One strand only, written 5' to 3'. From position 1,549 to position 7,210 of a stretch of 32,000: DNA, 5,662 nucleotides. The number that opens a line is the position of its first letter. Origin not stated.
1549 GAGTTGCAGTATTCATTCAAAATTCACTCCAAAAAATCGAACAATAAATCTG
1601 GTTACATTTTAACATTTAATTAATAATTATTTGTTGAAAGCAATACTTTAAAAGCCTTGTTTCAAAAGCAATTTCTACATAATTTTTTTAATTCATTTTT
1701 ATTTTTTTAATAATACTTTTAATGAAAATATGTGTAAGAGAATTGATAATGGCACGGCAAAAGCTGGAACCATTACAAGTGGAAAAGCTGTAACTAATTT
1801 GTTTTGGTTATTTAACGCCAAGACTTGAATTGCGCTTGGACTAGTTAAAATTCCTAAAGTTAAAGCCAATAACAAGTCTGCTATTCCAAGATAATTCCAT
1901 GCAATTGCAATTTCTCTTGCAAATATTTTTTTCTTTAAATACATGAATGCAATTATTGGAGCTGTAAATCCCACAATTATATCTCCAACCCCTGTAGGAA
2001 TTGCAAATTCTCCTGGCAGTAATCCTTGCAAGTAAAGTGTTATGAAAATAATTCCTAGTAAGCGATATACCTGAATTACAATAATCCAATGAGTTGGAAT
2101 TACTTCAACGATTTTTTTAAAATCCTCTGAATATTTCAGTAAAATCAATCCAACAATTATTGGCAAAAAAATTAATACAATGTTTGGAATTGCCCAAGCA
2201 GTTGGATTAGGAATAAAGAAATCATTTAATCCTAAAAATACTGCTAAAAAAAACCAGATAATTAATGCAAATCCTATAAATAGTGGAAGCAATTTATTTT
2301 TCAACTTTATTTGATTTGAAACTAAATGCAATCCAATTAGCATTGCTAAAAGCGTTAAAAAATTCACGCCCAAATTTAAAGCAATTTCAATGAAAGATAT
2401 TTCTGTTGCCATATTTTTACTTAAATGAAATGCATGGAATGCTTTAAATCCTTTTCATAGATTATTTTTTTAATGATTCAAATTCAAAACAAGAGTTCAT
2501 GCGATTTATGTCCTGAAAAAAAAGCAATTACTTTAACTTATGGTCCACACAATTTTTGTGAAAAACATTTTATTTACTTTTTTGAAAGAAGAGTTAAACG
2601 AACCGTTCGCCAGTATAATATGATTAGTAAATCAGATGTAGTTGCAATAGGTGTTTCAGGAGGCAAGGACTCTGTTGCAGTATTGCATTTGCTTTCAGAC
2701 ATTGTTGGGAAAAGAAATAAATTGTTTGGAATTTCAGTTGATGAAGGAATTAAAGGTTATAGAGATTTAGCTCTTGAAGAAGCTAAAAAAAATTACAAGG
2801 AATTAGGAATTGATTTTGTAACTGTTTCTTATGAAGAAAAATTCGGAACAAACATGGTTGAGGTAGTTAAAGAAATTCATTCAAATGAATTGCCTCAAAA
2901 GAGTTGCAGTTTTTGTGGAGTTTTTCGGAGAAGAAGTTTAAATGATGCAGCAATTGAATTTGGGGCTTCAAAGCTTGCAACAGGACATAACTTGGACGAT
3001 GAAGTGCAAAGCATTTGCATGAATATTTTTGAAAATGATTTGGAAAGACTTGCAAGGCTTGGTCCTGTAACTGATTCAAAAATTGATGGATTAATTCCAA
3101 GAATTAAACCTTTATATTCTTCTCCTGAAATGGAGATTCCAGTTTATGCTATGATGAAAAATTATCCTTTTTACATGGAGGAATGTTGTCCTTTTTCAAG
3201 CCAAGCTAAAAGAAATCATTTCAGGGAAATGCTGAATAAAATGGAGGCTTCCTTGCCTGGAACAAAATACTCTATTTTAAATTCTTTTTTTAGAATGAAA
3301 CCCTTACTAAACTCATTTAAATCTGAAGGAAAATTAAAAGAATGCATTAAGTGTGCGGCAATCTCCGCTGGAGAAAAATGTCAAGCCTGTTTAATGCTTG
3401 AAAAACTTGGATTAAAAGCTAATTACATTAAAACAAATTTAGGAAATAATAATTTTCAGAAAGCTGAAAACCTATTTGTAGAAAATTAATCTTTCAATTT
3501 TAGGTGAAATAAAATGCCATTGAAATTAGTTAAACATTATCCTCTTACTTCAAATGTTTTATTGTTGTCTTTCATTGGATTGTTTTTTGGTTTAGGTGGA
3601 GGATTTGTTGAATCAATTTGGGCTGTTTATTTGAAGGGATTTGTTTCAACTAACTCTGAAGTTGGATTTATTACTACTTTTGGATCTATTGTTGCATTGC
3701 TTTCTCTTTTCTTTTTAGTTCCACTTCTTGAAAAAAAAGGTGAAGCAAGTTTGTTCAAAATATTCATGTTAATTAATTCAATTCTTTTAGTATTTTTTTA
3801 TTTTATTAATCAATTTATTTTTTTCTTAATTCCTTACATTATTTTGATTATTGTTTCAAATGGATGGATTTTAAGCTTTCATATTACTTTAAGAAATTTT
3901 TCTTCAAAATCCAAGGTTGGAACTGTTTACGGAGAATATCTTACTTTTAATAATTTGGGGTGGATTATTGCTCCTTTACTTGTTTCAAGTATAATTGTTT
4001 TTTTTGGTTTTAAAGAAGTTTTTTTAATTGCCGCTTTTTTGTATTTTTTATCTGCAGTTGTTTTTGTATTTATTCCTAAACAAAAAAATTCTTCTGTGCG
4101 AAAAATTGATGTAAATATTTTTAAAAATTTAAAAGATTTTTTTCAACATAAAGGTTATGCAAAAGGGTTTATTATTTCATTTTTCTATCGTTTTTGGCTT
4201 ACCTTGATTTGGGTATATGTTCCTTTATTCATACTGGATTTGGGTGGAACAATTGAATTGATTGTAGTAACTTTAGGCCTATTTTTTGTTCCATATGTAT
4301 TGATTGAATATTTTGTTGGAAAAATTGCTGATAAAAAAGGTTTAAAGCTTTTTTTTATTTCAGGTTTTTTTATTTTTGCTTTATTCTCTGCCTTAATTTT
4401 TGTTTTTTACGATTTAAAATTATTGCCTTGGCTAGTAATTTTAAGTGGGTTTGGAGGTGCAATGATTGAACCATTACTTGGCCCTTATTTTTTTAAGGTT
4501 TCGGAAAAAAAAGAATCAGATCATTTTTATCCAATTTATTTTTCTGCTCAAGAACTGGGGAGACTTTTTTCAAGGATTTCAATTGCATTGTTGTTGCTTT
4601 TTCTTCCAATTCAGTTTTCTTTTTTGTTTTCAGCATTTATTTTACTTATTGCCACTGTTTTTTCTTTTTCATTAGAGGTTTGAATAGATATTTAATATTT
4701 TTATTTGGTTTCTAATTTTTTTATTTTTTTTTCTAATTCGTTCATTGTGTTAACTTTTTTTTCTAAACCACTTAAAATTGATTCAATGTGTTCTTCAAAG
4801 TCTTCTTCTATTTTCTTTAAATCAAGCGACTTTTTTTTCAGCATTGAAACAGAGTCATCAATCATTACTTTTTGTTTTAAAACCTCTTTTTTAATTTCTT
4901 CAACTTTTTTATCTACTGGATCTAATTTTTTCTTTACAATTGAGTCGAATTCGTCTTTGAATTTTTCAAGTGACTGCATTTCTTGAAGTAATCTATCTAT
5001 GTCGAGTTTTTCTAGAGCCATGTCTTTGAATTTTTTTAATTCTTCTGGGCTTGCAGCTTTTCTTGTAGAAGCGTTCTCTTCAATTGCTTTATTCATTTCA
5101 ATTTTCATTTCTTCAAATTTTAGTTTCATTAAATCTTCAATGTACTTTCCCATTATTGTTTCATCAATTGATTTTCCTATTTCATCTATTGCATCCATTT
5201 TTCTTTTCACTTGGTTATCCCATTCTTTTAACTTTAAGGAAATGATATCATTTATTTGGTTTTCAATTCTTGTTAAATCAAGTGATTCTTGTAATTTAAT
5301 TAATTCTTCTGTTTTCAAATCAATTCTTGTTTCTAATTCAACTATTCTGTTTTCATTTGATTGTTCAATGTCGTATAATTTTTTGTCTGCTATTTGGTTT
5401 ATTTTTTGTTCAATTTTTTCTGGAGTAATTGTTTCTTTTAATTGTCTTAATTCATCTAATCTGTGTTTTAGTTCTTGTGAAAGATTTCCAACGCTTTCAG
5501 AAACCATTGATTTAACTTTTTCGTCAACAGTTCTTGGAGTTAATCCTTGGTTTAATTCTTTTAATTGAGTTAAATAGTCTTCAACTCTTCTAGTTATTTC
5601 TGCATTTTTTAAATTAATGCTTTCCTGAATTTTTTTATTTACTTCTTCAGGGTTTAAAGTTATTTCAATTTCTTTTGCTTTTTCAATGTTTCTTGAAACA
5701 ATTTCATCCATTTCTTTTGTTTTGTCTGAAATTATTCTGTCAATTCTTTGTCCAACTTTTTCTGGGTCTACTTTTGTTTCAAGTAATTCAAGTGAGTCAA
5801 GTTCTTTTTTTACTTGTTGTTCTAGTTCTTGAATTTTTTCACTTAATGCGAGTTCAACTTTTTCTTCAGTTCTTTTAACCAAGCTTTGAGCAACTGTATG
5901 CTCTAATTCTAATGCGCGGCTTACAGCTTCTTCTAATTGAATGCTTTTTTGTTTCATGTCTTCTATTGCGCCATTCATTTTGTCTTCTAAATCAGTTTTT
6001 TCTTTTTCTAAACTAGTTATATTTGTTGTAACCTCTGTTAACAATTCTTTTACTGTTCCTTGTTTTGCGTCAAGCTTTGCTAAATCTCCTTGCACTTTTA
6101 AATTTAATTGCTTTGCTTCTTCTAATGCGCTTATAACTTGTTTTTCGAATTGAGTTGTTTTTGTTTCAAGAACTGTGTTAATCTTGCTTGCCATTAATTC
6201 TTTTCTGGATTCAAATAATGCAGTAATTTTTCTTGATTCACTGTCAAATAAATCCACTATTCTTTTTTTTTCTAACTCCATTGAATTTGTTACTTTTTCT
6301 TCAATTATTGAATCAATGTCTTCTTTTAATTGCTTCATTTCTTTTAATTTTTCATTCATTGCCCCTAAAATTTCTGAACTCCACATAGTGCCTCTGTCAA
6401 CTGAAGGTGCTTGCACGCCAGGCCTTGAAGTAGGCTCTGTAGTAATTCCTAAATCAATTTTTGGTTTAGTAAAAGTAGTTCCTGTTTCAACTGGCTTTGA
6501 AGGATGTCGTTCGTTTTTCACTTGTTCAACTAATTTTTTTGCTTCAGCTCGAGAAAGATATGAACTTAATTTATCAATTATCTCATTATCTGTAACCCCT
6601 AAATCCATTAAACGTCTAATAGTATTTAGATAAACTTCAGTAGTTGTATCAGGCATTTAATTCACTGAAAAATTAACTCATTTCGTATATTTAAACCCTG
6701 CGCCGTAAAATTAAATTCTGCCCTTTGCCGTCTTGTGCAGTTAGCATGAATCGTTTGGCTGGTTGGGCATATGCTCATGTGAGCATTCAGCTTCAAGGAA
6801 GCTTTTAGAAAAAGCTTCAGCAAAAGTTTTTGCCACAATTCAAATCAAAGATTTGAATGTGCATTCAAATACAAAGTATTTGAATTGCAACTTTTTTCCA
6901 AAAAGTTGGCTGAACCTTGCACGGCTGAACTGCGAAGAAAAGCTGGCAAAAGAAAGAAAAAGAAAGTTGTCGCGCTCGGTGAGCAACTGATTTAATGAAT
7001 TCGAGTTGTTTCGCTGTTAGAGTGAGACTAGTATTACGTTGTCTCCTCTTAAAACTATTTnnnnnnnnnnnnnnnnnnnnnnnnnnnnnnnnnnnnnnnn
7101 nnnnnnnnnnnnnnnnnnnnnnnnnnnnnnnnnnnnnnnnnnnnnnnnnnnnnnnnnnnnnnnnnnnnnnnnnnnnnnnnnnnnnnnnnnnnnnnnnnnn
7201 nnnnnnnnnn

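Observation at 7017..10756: NYN, HEAT, PATAN-like, Roadblock, MinD and LSm operon: a Roadblock module paired with a ParA/MinD ATPase instead of a GTPase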

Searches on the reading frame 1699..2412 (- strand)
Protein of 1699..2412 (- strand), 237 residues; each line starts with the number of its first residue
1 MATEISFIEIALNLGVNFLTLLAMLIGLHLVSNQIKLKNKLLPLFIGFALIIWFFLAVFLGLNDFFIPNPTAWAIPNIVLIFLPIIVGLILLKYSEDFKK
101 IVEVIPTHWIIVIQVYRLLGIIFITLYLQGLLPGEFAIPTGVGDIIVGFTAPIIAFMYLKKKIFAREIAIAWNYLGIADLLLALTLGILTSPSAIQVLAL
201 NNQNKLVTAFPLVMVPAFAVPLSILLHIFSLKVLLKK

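Call 8: search_protein_families(library=pfam, proteins=[window:1699-2412:-], max_evalue=0.001)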
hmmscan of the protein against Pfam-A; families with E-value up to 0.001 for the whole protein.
window:1699-2412:- (237 aa): 0 families

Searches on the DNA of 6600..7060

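Call 78: search_rna_families(source=window, start=6600, end=7060, threshold=evalue, max_evalue=1)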
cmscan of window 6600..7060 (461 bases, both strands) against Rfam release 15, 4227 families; matches with E-value up to 1: 4.
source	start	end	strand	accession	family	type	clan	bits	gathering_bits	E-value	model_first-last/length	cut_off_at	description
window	6786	6911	-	RF01774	rpsL_ricks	Cis-reg; leader;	-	27.8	60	0.4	1-131/131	no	Rickettsia rpsL leader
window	6761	6815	+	RF03071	Sodium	Cis-reg; riboswitch;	-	18.2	40.5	0.21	1-55/55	no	Na+ riboswitch aptamer (DUF1646)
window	6847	6907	-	RF01697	Chlorobi-RRM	Cis-reg;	-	17.4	45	0.59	1-73/73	no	Chlorobi-RRM RNA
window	6839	6890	-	RF01494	rliD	Gene; antisense;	-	14.2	50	0.12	1-327/327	no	Listeria sRNA rliD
